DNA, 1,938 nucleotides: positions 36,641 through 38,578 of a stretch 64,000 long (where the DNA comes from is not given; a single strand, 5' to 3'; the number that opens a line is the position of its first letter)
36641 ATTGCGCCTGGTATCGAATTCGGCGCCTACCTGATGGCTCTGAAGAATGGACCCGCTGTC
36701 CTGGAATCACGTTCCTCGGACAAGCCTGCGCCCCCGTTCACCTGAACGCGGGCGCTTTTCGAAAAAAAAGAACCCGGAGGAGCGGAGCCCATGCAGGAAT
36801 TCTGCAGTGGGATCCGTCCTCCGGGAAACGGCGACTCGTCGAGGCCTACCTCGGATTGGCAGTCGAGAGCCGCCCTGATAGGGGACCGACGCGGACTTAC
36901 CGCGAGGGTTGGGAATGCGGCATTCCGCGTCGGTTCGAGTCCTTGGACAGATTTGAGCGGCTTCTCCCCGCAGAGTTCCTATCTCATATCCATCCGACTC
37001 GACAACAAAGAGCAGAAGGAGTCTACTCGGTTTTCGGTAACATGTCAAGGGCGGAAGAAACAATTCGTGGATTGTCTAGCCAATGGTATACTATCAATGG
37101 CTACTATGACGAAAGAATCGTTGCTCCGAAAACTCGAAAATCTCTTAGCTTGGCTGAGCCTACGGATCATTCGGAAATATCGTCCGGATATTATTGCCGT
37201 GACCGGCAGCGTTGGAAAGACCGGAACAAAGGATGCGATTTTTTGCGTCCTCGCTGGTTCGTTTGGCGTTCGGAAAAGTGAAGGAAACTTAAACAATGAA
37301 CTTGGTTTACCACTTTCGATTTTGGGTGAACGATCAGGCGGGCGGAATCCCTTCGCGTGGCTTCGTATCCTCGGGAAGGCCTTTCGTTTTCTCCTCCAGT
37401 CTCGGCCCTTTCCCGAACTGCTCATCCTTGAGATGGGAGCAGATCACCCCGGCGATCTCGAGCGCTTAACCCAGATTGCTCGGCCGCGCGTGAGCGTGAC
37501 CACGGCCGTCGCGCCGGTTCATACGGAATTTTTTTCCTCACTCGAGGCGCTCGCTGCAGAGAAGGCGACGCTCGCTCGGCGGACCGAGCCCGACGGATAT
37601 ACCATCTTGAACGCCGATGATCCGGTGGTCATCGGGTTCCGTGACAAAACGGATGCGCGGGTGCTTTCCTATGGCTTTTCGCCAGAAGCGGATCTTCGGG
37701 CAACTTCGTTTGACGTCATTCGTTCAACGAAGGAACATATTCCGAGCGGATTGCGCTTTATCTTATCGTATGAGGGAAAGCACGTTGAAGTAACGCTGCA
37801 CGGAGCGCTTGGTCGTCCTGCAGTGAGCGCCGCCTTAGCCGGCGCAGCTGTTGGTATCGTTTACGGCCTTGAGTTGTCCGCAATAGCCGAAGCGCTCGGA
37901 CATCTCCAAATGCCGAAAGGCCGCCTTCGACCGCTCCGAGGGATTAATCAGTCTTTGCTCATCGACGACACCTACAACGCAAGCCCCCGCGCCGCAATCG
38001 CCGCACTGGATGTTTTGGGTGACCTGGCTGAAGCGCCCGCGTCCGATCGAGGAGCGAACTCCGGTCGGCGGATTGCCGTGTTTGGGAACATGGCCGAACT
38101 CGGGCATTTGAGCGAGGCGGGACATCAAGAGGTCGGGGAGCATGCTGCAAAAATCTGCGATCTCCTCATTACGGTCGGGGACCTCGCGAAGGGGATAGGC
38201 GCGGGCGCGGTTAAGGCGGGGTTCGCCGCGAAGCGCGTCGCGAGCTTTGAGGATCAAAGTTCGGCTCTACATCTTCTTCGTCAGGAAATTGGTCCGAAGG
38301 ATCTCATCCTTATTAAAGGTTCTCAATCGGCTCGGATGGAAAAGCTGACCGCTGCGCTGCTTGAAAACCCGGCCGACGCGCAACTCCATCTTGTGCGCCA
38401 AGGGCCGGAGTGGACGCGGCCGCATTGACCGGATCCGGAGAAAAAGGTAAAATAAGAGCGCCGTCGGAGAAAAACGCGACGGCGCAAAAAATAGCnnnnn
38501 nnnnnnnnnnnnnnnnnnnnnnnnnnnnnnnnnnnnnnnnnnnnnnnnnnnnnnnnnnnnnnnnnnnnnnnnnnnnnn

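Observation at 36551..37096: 546-nt structured non-coding gap inside the dcw operon where murE is expected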

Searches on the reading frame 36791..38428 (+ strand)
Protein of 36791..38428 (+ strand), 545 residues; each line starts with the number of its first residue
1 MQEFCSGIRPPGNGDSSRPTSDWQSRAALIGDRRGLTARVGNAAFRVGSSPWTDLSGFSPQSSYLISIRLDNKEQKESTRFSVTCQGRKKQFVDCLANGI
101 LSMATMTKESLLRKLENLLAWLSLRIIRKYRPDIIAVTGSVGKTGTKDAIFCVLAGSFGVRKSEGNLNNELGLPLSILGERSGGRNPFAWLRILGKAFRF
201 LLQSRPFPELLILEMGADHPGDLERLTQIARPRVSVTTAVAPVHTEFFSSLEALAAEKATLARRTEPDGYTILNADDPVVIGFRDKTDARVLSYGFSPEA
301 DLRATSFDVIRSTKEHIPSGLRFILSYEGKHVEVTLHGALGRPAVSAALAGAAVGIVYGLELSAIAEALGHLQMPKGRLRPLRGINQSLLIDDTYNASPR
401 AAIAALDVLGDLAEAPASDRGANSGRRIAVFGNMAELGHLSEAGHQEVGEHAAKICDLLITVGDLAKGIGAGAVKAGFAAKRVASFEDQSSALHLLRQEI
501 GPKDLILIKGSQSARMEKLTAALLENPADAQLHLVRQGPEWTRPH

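Call 10: search_protein_families(library=pfam, proteins=[window:36791-38428:+], max_evalue=0.01)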
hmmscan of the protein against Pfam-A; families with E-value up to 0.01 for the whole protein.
window:36791-38428:+ (545 aa): 2 families
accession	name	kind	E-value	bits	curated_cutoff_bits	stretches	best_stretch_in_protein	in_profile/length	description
PF08245.18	Mur_ligase_M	-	6.7e-25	88.7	24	2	209-354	58-199/200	Mur ligase middle domain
PF02875.26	Mur_ligase_C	-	3e-16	60.8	28.4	1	377-511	1-126/127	Mur ligase, glutamate ligase domain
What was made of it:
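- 37097..38428 (+): murF in its short form without the N-terminal domain. Comparison with homologues suggests the true start is the ATG at 37106. Pfam finds Mur_ligase_M and Mur_ligase_C (call 10).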

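Call 14: find_homologous_proteins(query=window:36791-38428:+, max_evalue=0.00001)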
Query window:36791-38428:+ (545 aa): 3137 proteins with E <= 0.00001 among 8000 candidates; the best 120 are listed.
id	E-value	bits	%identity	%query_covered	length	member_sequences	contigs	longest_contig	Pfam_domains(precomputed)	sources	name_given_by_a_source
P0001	2.5e-285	965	100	81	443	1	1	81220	PF02875.27,PF08245.19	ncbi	-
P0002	5.9e-159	548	60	79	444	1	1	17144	PF02875.27,PF08245.19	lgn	-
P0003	3.7e-142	493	56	80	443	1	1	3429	PF02875.27,PF08245.19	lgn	-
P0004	4.4e-140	486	54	80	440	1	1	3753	PF02875.27,PF08245.19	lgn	-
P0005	5.1e-136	473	53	80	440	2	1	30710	PF02875.27,PF08245.19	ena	-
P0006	1.7e-133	464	53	80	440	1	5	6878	PF02875.27,PF08245.19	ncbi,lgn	-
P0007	9.2e-132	459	50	80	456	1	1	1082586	PF02875.27,PF08245.19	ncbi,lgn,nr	ncbi:MAG: UDP-N-acetylmuramoyl-tripeptide--D-alanyl-D-alanine ligase [Candidatus Nomurabacteria bact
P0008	5.7e-107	377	46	79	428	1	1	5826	PF02875.27,PF08245.19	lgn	-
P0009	4.5e-106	374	45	79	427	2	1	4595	PF02875.27,PF08245.19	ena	-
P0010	3.9e-105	371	48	78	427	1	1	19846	PF02875.27,PF08245.19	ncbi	-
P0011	2.9e-104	368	45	79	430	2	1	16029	PF02875.27,PF08245.19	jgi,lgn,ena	-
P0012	1.5e-103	366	43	80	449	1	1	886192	PF02875.27,PF08245.19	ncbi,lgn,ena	-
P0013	5.4e-103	364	43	79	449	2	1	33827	PF02875.27,PF08245.19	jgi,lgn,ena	-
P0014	6.2e-103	364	46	78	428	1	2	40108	PF02875.27,PF08245.19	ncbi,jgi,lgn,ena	-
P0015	1.1e-102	363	44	79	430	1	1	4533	PF02875.27,PF08245.19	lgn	-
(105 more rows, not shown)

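Call 15: find_encoding_contigs(protein=P0001, flank=5000, max_places=3)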
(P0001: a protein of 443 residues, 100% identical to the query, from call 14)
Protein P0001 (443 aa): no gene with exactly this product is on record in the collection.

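Call 16: find_encoding_contigs(protein=P0002, flank=6000, max_places=3)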
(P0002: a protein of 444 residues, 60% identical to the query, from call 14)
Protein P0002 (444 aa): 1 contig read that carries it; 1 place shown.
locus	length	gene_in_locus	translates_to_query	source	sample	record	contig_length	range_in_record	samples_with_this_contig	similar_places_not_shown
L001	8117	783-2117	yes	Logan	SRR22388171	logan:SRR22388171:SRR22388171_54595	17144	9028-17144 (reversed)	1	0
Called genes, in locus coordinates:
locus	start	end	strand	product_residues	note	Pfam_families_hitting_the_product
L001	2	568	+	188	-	?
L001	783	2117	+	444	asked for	PF08245:Mur_ligase_M, PF02875:Mur_ligase_C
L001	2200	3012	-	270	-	PF22769:DCD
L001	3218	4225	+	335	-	PF00710:Asparaginase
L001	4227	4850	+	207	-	-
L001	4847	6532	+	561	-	PF09972:DUF2207, PF20990:DUF2207_C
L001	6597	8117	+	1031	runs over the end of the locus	PF22148:Fervidolysin_NPro-like, PF00082:Peptidase_S8, PF12256:TcdB_toxin_midN (faint), PF13517:FG-GAP_3, PF01839:FG-GAP (weak)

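Call 17: find_encoding_contigs(protein=P0007, flank=6000, max_places=3)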
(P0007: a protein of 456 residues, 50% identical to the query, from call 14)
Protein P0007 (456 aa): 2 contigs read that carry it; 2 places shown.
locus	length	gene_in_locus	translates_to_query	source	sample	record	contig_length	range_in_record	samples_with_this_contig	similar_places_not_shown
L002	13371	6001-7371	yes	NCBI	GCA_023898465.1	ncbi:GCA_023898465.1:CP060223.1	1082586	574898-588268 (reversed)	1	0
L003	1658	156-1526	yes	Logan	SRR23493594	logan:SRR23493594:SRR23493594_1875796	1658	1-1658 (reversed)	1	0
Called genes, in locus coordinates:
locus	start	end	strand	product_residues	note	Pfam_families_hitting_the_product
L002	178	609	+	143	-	PF02381:MraZ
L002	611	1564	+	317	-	PF01795:Methyltransf_5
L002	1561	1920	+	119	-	-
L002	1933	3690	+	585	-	PF03717:PBP_dimer, PF00905:Transpeptidase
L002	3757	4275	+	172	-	-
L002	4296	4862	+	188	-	PF03575:Peptidase_S51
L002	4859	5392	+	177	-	PF08002:DUF1697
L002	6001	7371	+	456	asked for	PF08245:Mur_ligase_M, PF02875:Mur_ligase_C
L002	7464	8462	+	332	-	PF00710:Asparaginase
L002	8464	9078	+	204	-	-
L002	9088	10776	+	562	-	PF09972:DUF2207, PF20990:DUF2207_C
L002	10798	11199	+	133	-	PF01741:MscL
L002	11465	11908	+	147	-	PF04024:PspC, PF22570:LiaF-TM (weak), PF18917:LiaI-LiaF-like_TM1 (weak)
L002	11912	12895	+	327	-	PF18917:LiaI-LiaF-like_TM1, PF22570:LiaF-TM (weak)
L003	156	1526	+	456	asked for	PF08245:Mur_ligase_M, PF02875:Mur_ligase_C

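Call 27: find_related_loci(query=A1, collection=genome_contigs, flank=5000)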
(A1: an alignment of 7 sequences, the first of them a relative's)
Query A1 (443 aa) in genome_contigs; peptide patterns used: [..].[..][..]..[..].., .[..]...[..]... (x = any residue, [..] = any of these).
600 stretches matched a pattern (row limit reached: there are more); 576 encode a relative of the query (tblastn E <= 1e-3); the best 80 are kept; 80 distinct loci.
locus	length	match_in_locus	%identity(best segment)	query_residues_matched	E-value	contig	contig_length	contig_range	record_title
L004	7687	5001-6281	41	3-439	3e-103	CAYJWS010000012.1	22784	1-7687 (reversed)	MAG TPA_asm: uncultured Gammaproteobacteria bacterium isolate ERP125453_co1_494 genome assembly, contig: NODE_2094_lengt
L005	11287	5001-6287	41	6-439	7e-99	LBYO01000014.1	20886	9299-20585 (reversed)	MAG: Parcubacteria group bacterium GW2011_GWA1_40_21 UT90_C0014, whole genome shotgun sequence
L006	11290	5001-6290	39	4-439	1e-97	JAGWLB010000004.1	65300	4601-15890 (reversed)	MAG: Patescibacteria group bacterium isolate REEB175 contig-150_337, whole genome shotgun sequence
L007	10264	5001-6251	41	24-443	1e-96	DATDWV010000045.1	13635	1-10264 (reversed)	MAG TPA_asm: Patescibacteria group bacterium isolate SMAG_U8121 k141_1171045, whole genome shotgun sequence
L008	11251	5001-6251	41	16-439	1e-96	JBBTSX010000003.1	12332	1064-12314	MAG: Patescibacteria group bacterium isolate H41-bin036_1 H41_bin036_1_000000000003, whole genome shotgun sequence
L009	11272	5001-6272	40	10-435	3e-96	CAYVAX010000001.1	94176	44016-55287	MAG TPA_asm: uncultured Candidatus Saccharibacteria bacterium isolate binchicken_co17_257 genome assembly, contig: NODE_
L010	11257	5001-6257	39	16-439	4e-96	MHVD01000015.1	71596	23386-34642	MAG: Candidatus Zambryskibacteria bacterium RIFCSPHIGHO2_01_FULL_43_25 rifcsphigho2_01_scaffold_526, whole genome shotgu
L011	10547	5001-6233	41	24-439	3e-94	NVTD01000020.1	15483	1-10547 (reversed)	MAG: Candidatus Wolfebacteria bacterium isolate NORP124 Contig_source1383C_6712, whole genome shotgun sequence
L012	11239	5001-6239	39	24-441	7e-94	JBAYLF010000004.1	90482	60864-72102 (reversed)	MAG: Candidatus Paceibacterota bacterium isolate SO_2016_GW1_97 scaffold00570_OW334_2016, whole genome shotgun sequence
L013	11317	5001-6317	38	9-441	7e-94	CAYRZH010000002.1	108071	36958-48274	MAG TPA_asm: uncultured Candidatus Saccharibacteria bacterium isolate binchicken_co16_374 genome assembly, contig: NODE_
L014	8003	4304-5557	41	13-439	5e-93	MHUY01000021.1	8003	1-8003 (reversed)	MAG: Candidatus Yonathbacteria bacterium RIFOXYC2_FULL_47_9 rifoxyc2_full_scaffold_2577, whole genome shotgun sequence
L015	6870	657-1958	39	1-441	3e-93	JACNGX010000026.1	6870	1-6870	MAG: Parcubacteria group bacterium isolate NIOZ-UU136 NIOZ-UU_NODE_13864_length_6870_cov_7.31592, whole genome shotgun s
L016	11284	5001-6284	42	8-439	6e-93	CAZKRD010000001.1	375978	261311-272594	MAG TPA_asm: uncultured Candidatus Saccharibacteria bacterium isolate SRP179991_co3_31 genome assembly, contig: NODE_1_l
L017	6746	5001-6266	38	8-433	7e-93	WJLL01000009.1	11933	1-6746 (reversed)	MAG: Candidatus Portnoybacteria bacterium isolate Bin_561 k141_562359, whole genome shotgun sequence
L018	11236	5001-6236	39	24-441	8e-93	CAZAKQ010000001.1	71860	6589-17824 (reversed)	MAG TPA_asm: uncultured Candidatus Saccharibacteria bacterium isolate SRP200020_co3_82 genome assembly, contig: NODE_467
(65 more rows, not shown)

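Call 28: find_encoding_contigs(protein=P0005, flank=6000, max_places=3)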
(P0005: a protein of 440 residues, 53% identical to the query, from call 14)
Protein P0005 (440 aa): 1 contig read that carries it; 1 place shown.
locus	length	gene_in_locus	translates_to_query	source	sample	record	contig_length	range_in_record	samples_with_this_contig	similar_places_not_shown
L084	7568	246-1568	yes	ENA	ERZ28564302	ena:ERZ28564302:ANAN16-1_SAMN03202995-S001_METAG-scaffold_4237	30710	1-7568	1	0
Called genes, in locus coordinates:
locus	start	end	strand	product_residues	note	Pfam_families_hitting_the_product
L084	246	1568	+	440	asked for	PF08245:Mur_ligase_M, PF02875:Mur_ligase_C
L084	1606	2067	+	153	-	PF00719:Pyrophosphatase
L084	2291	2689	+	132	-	-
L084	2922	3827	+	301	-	-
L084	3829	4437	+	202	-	-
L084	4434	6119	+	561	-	PF09972:DUF2207, PF20990:DUF2207_C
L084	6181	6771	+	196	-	PF12917:YfbR-like (weak), PF13023:HD_3, PF01966:HD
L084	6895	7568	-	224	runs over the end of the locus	-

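Call 29: find_encoding_contigs(protein=P0006, flank=6000, max_places=5)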
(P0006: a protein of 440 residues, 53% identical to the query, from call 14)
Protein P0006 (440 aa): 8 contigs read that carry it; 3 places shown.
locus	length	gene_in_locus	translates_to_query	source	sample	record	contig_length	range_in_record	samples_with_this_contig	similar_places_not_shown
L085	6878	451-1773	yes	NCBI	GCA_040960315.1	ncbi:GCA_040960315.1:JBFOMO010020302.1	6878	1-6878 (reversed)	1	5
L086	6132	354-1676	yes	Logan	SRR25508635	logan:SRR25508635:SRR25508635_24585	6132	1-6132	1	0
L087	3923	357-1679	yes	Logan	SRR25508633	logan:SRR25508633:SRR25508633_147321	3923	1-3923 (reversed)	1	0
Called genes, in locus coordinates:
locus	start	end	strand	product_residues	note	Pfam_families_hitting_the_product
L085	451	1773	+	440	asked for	PF08245:Mur_ligase_M, PF02875:Mur_ligase_C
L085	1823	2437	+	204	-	PF04199:Cyclase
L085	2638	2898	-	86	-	-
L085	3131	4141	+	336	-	PF00710:Asparaginase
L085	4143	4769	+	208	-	-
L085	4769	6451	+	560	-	PF09972:DUF2207, PF20990:DUF2207_C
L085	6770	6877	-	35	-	?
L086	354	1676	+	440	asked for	PF08245:Mur_ligase_M, PF02875:Mur_ligase_C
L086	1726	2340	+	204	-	PF04199:Cyclase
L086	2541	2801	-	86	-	-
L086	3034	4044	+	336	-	PF00710:Asparaginase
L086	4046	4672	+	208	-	-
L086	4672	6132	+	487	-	?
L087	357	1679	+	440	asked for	PF08245:Mur_ligase_M, PF02875:Mur_ligase_C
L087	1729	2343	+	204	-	PF04199:Cyclase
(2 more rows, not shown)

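Call 30: find_encoding_contigs(protein=P0003, flank=6000, max_places=3)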
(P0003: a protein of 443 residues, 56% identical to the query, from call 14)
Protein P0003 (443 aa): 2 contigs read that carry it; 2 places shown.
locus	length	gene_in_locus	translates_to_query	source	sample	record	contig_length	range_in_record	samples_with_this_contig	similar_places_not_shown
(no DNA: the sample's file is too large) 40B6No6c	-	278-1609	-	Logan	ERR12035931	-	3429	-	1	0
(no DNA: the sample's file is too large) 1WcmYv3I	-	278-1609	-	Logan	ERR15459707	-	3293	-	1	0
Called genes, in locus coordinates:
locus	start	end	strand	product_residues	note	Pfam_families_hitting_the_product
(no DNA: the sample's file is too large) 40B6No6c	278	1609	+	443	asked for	PF08245:Mur_ligase_M, PF02875:Mur_ligase_C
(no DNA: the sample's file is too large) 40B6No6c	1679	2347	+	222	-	-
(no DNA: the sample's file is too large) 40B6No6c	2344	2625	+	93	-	-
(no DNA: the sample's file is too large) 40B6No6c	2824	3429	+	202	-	?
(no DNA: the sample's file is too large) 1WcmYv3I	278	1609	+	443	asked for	PF08245:Mur_ligase_M, PF02875:Mur_ligase_C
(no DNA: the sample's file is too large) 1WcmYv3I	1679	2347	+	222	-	-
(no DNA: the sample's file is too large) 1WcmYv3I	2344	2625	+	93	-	-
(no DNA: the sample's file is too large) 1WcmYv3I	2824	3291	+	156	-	?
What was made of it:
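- Several relatives' contigs break just upstream of murF (calls 28-30).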

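Call 31: find_encoding_contigs(protein=P0004, flank=6000, max_places=3)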
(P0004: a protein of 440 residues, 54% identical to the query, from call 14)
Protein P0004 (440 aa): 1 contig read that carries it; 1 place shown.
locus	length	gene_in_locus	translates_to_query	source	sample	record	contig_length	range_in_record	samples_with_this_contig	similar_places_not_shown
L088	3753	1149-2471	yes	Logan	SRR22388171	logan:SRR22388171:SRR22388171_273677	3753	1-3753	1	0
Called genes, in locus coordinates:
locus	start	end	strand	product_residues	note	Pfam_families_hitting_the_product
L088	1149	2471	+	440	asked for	PF08245:Mur_ligase_M, PF02875:Mur_ligase_C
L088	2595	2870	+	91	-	-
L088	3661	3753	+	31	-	?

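Call 61: search_solved_structures(query=window:37097-38428:+, max_evalue=0.00001, show_alignments=1)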
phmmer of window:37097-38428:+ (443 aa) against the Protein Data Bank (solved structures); distinct sequences matched with E-value up to 0.00001: 10.
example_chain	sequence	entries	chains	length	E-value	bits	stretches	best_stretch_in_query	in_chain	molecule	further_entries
1gg4_A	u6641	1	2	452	4.3e-36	128.2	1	100-424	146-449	UDP-N-ACETYLMURAMOYLALANYL-D-GLUTAMYL-2,6-DIAMINOPIMELATE-D-ALANYL-D-ALANYL LIGASE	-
4cvk_A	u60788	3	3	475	1.1e-34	123.5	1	99-425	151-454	UDP-N-acetylmuramoyl-tripeptide--D-alanyl-D-alanine ligase | UDP-N-ACETYLMURAMOYL-TRIPEPTIDE--D-ALANYL-D- ALANINE LIGASE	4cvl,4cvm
3zm5_A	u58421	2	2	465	5.2e-32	114.8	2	107-425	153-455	UDP-N-ACETYLMURAMOYL-TRIPEPTIDE--D-ALANYL-D-ALANINE LIGASE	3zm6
2am1_A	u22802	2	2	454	1.5e-31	113.3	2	106-421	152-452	UDP-N-acetylmuramoylalanine-D-glutamyl-lysine-D-alanyl-D-alanine ligase, MurF protein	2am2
4ziy_A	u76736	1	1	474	3.1e-27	99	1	99-423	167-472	UDP-N-acetylmuramoyl-tripeptide--D-alanyl-D-alanine ligase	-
4qdi_A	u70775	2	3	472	4.1e-27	98.6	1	99-423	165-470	UDP-N-acetylmuramoyl-tripeptide--D-alanyl-D-alanine ligase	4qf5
3zl8_A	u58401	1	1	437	1.2e-23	87.2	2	15-81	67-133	UDP-N-ACETYLMURAMOYL-TRIPEPTIDE--D-ALANYL-D-ALANINE LIGASE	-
8f5d_A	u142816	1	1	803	5.9e-17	65.2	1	105-203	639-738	Multifunctional fusion protein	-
7lg5_A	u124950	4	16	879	8.2e-07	31.8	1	146-268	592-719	Cyanophycin synthase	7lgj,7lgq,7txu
7txv_A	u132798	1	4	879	8.2e-07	31.8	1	146-268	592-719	Cyanophycin synthase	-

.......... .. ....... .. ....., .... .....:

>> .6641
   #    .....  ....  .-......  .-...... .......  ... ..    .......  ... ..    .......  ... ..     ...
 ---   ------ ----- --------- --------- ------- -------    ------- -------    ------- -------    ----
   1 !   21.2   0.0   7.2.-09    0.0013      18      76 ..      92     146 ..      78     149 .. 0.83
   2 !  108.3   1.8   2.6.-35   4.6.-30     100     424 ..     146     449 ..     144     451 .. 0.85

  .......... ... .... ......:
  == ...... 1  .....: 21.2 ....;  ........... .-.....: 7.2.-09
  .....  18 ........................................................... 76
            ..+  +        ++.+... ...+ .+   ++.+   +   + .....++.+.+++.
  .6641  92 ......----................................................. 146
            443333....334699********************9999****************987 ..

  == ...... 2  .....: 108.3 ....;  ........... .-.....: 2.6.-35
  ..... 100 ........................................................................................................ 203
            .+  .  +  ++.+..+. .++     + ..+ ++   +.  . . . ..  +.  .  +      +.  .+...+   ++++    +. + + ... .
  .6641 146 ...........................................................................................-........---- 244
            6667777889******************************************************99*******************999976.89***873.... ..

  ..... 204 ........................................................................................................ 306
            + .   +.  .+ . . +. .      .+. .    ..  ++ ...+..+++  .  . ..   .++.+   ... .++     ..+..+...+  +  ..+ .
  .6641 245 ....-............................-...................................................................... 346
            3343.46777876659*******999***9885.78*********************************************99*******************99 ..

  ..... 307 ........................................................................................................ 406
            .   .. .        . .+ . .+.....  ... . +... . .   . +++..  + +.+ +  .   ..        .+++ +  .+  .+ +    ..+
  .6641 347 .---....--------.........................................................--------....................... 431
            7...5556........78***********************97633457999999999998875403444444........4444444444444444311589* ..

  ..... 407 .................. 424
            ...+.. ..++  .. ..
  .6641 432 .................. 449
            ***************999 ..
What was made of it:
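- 37097..38428 (+): The PDB alignment begins at E. coli MurF residue 92 (call 61).
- On MurF (the gene downstream of the gap): The best PDB matches are MurF structures (call 61). Query residue 18 aligns to 1GG4 residue 92 (call 61).
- Checked: MurF lacks the N-terminal domain: its residue 18 aligns to E. coli MurF residue 92 (call 61).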

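Call 102: search_protein_families(library=ncbifam, proteins=[window:37097-38428:+], max_evalue=0.1)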
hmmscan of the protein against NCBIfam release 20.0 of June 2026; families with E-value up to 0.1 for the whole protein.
window:37097-38428:+ (443 aa): 17 families
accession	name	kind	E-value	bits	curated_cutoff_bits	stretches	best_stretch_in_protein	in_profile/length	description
TIGR01143.1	murF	subfamily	2.6e-79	267.1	288.6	2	99-421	119-418/418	UDP-N-acetylmuramoyl-tripeptide--D-alanyl-D-alanine ligase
NF008896.0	PRK11929.1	equivalog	2.7e-68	230.7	1023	2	99-423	649-958/965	bifunctional UDP-N-acetylmuramoyl-L-alanyl-D-glutamate--2,6-diaminopimelate ligase MurE/UDP-N-acetylmuramoyl-tripeptide--D-alanyl-D-alanine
NF010693.0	PRK14093.1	equivalog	6e-47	160.4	544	2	110-424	164-467/479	UDP-N-acetylmuramoylalanyl-D-glutamyl-2,6-diaminopimelate--D-alanyl-D-alanine ligase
NF008041.0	PRK10773.1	equivalog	2.4e-45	155.1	551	2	107-424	153-450/453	UDP-N-acetylmuramoyl-tripeptide--D-alanyl-D-alanine ligase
NF008897.0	PRK11930.1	equivalog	8.1e-28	96.9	804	2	107-430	160-462/822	bifunctional UDP-N-acetylmuramoyl-tripeptide:D-alanyl-D-alanine ligase/alanine racemase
NF001126.0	PRK00139.1-4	equivalog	2.5e-14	52.7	373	1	131-288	195-345/486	UDP-N-acetylmuramoyl-L-alanyl-D-glutamate--2,6-diaminopimelate ligase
TIGR01087.1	murD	equivalog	8.4e-13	48.2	211.95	1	126-307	168-338/441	UDP-N-acetylmuramoyl-L-alanine--D-glutamate ligase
TIGR01082.1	murC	equivalog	8.2e-11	41.6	335.1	1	129-299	167-329/449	UDP-N-acetylmuramate--L-alanine ligase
TIGR01085.1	murE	subfamily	1.7e-09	37.2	257.3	1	120-304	169-349/472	UDP-N-acetylmuramyl-tripeptide synthetase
NF001124.0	PRK00139.1-2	equivalog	3.3e-09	36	476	1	117-408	187-466/500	UDP-N-acetylmuramoyl-L-alanyl-D-glutamate--2,6-diaminopimelate ligase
TIGR02068.2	cya_phycin_syn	equivalog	3.9e-09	35.1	850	1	144-359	581-790/862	cyanophycin synthetase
NF053645.1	pMurC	equivalog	7.7e-09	34.8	560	1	100-196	149-247/492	pseudomurein biosynthesis peptide ligase pMurC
NF010623.0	PRK14016.1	subfamily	1.1e-08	33.7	877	1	135-415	571-857/871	cyanophycin synthetase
NF053648.1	pMurE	equivalog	2.9e-05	23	600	1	124-204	184-263/464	pseudomurein biosynthesis peptide ligase pMurE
NF001123.0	PRK00139.1-1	equivalog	8.6e-05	21.4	586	1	131-306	198-369/493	UDP-N-acetylmuramoyl-L-alanyl-D-glutamate--2,6-diaminopimelate ligase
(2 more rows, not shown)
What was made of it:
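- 37097..38428 (+): TIGR01143 murF scores 267 bits against a cut-off of 288.6 (call 102).
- Closest known: MurF. Same: The downstream gene has the central ATP-binding domain and the C-terminal domain, and MurF is its best match (calls 10, 61, 102).
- Closest known: MurF. Different: Its TIGR01143 score is just under the cut-off (call 102).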
